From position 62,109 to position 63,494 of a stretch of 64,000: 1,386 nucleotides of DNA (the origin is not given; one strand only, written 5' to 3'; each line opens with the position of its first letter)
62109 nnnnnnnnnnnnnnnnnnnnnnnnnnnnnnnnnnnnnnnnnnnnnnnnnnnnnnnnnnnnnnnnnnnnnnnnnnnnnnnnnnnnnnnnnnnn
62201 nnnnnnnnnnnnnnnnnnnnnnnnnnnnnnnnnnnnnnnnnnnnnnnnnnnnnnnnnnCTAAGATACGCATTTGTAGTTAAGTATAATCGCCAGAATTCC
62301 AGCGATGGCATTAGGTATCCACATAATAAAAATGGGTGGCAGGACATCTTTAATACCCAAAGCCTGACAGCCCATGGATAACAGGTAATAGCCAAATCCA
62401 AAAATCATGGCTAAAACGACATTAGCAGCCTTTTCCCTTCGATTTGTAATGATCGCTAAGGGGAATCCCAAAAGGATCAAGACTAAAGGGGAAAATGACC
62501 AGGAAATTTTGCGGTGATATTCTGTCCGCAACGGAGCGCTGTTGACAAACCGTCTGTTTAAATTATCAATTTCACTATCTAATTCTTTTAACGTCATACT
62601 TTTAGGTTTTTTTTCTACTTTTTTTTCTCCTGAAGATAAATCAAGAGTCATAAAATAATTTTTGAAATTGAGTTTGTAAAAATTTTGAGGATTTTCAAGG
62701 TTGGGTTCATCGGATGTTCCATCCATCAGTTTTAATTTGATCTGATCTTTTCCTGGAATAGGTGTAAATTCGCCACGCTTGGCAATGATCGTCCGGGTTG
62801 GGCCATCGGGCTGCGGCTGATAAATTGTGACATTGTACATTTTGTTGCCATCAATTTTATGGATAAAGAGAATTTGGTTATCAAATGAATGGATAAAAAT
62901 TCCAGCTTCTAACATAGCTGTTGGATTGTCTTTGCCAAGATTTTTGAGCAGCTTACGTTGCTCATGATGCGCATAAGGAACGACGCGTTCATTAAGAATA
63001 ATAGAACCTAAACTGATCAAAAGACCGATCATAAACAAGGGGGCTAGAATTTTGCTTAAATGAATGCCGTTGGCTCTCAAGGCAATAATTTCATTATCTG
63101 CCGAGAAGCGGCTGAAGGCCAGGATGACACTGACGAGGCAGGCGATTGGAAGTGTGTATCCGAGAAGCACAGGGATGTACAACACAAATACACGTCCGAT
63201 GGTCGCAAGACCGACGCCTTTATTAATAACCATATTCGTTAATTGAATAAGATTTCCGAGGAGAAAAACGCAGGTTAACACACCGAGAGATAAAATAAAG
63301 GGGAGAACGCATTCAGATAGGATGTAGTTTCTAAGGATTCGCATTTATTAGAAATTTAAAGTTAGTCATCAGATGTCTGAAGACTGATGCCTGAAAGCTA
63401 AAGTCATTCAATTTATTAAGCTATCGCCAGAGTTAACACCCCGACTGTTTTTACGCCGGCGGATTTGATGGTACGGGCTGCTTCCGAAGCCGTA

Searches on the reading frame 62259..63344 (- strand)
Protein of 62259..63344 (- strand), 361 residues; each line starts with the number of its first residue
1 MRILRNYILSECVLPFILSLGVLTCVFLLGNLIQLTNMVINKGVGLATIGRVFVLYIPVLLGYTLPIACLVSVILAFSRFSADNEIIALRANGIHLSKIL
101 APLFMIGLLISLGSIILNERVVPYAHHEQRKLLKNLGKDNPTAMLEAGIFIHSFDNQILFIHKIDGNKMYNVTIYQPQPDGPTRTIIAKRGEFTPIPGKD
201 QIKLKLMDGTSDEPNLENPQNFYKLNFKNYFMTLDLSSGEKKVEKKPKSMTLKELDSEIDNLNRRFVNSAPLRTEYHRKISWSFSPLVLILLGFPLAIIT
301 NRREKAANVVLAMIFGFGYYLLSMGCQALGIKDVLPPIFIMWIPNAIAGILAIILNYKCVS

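Call 55: find_encoding_contigs(protein=window:62259-63344:-, flank=10000, max_places=3)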
Protein window:62259-63344:- (361 aa): 1 contig read that carries it; 1 place shown.
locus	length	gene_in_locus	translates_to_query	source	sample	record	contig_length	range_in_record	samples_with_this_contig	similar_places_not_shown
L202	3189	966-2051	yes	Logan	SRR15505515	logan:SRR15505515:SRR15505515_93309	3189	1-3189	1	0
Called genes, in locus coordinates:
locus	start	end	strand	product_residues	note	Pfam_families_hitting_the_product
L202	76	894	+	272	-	PF18912:DZR_2 (weak), PF00156:Pribosyltran (weak)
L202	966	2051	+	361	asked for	PF03739:LptF_LptG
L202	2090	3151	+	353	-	PF03739:LptF_LptG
